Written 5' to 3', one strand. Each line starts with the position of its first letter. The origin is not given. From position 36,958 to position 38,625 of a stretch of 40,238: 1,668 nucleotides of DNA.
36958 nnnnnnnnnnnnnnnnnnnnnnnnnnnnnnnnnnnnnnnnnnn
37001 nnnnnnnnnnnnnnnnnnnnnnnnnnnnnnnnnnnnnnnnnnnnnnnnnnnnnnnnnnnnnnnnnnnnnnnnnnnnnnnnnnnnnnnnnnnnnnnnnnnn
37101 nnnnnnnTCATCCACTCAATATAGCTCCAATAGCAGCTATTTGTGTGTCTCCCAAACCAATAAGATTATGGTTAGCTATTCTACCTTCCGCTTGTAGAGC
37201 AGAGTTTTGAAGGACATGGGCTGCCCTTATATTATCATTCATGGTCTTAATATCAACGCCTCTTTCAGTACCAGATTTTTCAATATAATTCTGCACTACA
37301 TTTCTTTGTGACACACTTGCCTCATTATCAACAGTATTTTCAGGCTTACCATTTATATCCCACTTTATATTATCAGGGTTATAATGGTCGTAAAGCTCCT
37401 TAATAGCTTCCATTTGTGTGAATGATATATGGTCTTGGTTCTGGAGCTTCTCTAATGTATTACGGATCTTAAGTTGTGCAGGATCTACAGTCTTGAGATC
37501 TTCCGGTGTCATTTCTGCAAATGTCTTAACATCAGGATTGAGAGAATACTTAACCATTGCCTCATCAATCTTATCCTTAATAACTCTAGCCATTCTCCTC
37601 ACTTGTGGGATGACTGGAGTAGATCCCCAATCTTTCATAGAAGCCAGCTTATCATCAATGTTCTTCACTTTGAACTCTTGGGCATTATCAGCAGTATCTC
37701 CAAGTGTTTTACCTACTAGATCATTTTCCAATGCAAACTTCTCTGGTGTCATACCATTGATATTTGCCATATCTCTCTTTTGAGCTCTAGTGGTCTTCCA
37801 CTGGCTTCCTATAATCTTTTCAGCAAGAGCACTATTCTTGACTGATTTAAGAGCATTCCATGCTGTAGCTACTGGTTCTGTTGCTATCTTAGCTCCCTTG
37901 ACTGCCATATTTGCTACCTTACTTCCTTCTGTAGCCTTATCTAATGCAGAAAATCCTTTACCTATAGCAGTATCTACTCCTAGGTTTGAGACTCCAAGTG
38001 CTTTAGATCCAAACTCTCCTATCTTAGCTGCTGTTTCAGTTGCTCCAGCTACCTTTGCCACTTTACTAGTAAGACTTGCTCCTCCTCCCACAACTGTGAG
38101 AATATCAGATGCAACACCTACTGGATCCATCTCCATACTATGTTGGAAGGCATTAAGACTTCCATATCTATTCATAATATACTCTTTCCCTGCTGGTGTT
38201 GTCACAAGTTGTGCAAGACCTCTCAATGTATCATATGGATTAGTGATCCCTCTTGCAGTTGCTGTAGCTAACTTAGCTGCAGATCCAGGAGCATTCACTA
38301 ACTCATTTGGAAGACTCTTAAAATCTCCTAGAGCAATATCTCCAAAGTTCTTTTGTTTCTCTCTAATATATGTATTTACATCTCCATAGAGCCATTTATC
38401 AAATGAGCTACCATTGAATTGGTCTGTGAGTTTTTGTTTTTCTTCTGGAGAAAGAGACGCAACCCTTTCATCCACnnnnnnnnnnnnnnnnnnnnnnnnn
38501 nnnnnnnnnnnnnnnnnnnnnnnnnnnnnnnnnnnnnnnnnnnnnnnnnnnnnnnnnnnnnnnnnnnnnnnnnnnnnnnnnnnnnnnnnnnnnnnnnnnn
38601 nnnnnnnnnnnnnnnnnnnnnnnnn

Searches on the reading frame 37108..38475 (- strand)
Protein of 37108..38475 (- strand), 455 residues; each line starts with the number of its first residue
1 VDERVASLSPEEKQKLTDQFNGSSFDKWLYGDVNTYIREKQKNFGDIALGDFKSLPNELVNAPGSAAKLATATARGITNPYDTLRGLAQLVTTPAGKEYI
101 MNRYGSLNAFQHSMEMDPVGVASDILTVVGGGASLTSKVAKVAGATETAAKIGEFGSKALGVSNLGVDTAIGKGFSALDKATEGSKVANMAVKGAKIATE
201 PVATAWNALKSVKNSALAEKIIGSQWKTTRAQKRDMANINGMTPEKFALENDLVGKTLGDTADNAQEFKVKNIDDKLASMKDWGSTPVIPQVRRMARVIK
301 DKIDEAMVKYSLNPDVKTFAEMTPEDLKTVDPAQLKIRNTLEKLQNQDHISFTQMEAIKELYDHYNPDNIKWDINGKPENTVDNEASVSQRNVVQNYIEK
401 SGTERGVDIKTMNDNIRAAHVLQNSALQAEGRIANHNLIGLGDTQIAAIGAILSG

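Call 55: search_protein_representatives(protein=window:37111-38475:-)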
Query: 455 residues. Proteins with E-value up to 0.001 (for the whole library): 192; up to 1e-10: 53; up to 1e-30: 15. The best 150 are listed.
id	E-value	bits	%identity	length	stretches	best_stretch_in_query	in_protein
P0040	2.2e-295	995.7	100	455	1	1-455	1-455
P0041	1.2e-53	199.4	42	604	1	177-455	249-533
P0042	2.9e-51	191.6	44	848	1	210-455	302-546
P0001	1.9e-48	182.3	47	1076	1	1-213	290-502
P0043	3.1e-46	175.0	46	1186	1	1-195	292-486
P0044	2.3e-43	165.6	40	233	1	215-453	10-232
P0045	2.2e-37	145.9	34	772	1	53-455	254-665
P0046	3.2e-36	142.0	39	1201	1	3-233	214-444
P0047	1.0e-34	137.1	36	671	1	210-453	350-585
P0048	3.1e-34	135.5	35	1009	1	215-455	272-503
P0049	1.7e-33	133.1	30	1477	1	3-449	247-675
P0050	2.0e-33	132.9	36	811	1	212-453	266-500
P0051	3.6e-33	132.0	37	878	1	201-455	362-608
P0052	4.7e-33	131.6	39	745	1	206-455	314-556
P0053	9.5e-33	130.6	39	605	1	211-455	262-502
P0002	2.0e-24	103.2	31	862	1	42-450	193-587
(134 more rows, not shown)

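Call 65: find_related_loci(query=window:37111-38475:-, collection=genome_contigs, flank=10000)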
Query window:37111-38475:- (455 aa) in genome_contigs; peptide patterns used: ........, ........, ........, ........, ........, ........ (x = any residue, [..] = any of these).
38 stretches matched a pattern, but none encodes a relative of the query by tblastn (E <= 1e-3).

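Call 71: search_protein_families(library=pfam, alignment_id=A4, max_evalue=0.001)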
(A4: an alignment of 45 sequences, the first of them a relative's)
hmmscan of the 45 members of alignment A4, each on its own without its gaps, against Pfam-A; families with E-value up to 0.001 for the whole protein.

A. member 1, P0075 (1980 aa): 1 family
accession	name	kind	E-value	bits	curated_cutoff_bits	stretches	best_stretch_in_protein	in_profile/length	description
PF18760.7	ART-PolyVal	-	2e-26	93.9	31.2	2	1232-1408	1-138/140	ADP-Ribosyltransferase in polyvalent proteins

B. families by the number of members that match (of 45 scanned): 7 families
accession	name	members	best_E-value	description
PF18760.7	ART-PolyVal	9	2e-26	ADP-Ribosyltransferase in polyvalent proteins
PF18838.6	LPD23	1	1.2e-14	Large polyvalent protein associated domain 23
PF18812.6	PBECR3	1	9.3e-14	phage-Barnase-EndoU-ColicinE5/D-RelE like nuclease3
PF18814.6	PBECR5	1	3.8e-13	phage-Barnase-EndoU-ColicinE5/D-RelE like nuclease5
PF10263.15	SprT-like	1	5.7e-05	SprT-like family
PF18796.6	LPD1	1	0.00038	Large polyvalent protein-associated domain 1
PF13058.12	DUF3920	1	0.00043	Protein of unknown function (DUF3920)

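Call 79: list_cluster_members(proteins=[P0003, P0040, P0002])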
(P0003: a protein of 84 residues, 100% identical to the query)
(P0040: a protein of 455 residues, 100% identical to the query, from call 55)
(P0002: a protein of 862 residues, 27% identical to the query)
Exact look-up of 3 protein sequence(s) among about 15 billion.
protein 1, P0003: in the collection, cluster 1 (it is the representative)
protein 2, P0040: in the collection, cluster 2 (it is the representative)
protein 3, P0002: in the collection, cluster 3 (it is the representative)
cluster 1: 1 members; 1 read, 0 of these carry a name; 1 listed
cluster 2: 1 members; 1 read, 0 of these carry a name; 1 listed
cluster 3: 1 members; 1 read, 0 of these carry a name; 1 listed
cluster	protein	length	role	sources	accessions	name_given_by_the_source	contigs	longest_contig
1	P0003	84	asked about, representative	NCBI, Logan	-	-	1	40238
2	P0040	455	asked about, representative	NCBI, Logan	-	-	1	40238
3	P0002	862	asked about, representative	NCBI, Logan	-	-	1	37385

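Call 81: find_encoding_contigs(protein=window:37108-38475:-, flank=500, max_places=3)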
Protein window:37108-38475:- (455 aa): no gene with exactly this product is on record in the collection.

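Call 82: predict_structure(alignment_id=A5)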
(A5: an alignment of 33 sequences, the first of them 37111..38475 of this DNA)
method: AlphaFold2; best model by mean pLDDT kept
length: 455 residues; sequences in the alignment: 33
mean_pLDDT: 73.0   pTM: 0.54
mean pLDDT of the five models: 73.0, 72.9, 72.4, 71.1, 70.2
residues with pLDDT >= 90: 196; 70-90: 81; 50-70: 61; < 50: 117
segments of 3 or more residues with pLDDT < 50: 47-82, 128-173, 194-199, 438-455
pLDDT, mean of each block of 10 residues (from residue 1): 80 96 89 90 53 38 32 35 52 68 77 61 54 33 34 36 34 55 55 49 53 72 88 95 95 90 95 95 96 96 95 95 94 93 96 95 88 83 91 97 97 97 92 60 36 36
secondary structure, 60 per line:
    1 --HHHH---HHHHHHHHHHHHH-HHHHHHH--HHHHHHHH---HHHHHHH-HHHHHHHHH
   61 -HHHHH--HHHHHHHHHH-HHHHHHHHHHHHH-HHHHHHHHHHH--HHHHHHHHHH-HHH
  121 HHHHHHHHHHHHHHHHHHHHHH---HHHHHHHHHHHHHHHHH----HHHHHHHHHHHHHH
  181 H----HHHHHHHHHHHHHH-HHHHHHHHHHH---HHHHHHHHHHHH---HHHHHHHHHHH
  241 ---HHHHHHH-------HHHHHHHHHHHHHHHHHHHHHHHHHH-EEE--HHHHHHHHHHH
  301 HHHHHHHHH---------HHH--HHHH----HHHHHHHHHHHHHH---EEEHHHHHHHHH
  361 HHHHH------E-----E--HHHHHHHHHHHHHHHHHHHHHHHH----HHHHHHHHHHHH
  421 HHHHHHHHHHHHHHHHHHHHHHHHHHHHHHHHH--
elements in order: H3-6 H10-22 H24-30 H33-40 H44-50 H52-60 H62-66 H69-78 H80-92 H94-104 H107-116 H118-142 H146-162 H167-181 H186-199 H201-211 H215-226 H230-240 H244-250 H258-283 E285-287 H290-309 H324-327 H332-345 E349-351 H352-365 H381-404 H409-453

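Call 85: fold_search(model_id=the predicted structure, library=pdb)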
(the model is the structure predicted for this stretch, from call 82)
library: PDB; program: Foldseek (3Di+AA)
matches with E <= 10: 164; with E <= 0.001: 0
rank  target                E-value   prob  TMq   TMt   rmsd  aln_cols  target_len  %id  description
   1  1v9d_A                8.0e-01  0.11  0.10  0.14  27.4       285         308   12  Crystal structure of the core FH2 domain of mouse mDia1 (released 2004-03-09)
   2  3o4x_E                1.4e+00  0.08  0.10  0.11  27.3       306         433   13  Crystal structure of complex between amino and carboxy terminal fragments of mDia1 (released 2010-10-13)
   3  3obv_G                1.6e+00  0.08  0.10  0.11  27.4       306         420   13  Autoinhibited Formin mDia1 Structure (released 2010-11-24)
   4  8oup_A                1.6e+00  0.08  0.10  0.18  13.8       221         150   11  Structural characterization of the hexa-coordinated globin from Spisula solidissima (released 2023-07-05)
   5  9b27_G                1.6e+00  0.07  0.10  0.11  26.6       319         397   14  Dia1 at the Barbed End of F-Actin (released 2024-05-29)
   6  9mg8_B                1.9e+00  0.04  0.10  0.14  24.8       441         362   12  Crystal Structure of b-iTHR-110 (released 2025-12-17)
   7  6gy7_B                2.3e+00  0.11  0.14  0.19  31.2       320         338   12  Crystal structure of XaxB from Xenorhabdus nematophil (released 2018-07-25)
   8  7nna                  2.5e+00  0.08  0.09  0.19  31.2       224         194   12  Toxin Import Through the Antibiotic Efflux Channel TolC (released 2021-07-07)
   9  3wuq                  2.5e+00  0.04  0.09  0.15  26.5       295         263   14  Structure of the entire stalk region of the dynein motor domain (released 2014-08-06)
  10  6z1a_D                2.6e+00  0.08  0.09  0.07  16.1       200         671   14  Ternary complex of Staphylococcus aureus DNA gyrase with AMK12 and DNA (released 2020-11-11)
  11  4lqx_B                2.7e+00  0.07  0.13  0.17  18.6       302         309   14  Crystal structure of a TENA/THI-4 domain-containing protein (SSO2700) from Sulfolobus solfataricus P2 at 2.34 A resolu (released 2013-09-04)
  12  9hmf_L                2.7e+00  0.06  0.14  0.11  28.7       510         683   11  Periplasmic scaffold of the Campylobacter jejuni flagellar motor (alpha carbon trace) (released 2024-12-25)
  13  5vxj_I                2.7e+00  0.05  0.09  0.14  23.1       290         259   12  2.50 A resolution structure of IpaD from Shigella flexneri in complex with single-domain antibody JMK-E3 (released 2017-08-30)
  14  4phq_D                2.7e+00  0.04  0.09  0.11  27.0       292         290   10  ClyA CC6/264 ox (6-303) (released 2014-09-24)
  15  6gs7_A                2.7e+00  0.03  0.10  0.10  26.4       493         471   12  Crystal structure of peptide transporter DtpA-nanobody in glycine buffer (released 2019-01-30)
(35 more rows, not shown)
